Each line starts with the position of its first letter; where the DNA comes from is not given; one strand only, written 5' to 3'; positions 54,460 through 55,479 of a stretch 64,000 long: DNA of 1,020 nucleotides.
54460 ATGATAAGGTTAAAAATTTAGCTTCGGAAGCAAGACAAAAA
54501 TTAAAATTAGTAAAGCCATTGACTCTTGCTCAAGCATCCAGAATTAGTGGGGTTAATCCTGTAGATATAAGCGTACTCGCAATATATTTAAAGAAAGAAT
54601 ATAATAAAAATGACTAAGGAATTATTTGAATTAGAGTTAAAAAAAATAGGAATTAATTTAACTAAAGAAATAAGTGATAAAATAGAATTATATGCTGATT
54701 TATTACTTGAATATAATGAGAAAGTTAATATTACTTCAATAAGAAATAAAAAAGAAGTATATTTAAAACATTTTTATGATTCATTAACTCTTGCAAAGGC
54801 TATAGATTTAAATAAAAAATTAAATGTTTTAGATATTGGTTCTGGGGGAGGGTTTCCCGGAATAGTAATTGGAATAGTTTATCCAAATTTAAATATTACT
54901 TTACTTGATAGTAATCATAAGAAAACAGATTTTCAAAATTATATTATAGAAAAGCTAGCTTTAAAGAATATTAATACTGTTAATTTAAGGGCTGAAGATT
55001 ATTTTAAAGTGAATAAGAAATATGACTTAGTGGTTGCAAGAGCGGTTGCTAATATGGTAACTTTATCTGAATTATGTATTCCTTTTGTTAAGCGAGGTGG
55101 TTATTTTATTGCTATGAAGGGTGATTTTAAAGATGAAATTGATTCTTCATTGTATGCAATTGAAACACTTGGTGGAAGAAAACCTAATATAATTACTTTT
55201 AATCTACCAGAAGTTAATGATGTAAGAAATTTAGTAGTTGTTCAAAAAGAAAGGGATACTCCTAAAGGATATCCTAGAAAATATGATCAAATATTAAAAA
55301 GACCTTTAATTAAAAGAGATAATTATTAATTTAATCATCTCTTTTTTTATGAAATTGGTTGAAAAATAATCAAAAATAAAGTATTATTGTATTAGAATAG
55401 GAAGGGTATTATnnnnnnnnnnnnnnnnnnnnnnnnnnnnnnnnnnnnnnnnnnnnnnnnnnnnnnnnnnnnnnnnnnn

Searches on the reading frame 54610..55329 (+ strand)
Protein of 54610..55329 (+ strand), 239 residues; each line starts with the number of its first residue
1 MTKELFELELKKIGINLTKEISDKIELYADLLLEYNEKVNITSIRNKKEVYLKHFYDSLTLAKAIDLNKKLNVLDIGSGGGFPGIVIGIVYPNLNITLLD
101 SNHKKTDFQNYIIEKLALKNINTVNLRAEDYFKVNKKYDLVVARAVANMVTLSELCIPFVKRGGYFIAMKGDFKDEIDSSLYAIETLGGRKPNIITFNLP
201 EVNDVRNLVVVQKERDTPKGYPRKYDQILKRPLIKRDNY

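Call 83: search_protein_families(library=pfam, proteins=[window:54610-55329:+], max_evalue=0.001)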
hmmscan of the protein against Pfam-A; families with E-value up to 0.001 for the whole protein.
window:54610-55329:+ (239 aa): 5 families
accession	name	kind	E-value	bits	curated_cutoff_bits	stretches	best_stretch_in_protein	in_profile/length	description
PF02527.21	GidB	-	4.5e-49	166.7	27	1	23-190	3-169/184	rRNA small subunit methyltransferase G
PF13847.12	Methyltransf_31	-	6.8e-08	32.8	27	1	68-168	2-109/145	Methyltransferase domain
PF05175.20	MTS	-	2.8e-06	27.5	23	1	57-142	17-103/170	Methyltransferase small domain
PF10294.15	Methyltransf_16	-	3.2e-05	24.2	21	1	66-143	43-126/174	Lysine methyltransferase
PF03848.20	TehB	-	6.5e-05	22.9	20.4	1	61-157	22-113/193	Tellurite resistance protein TehB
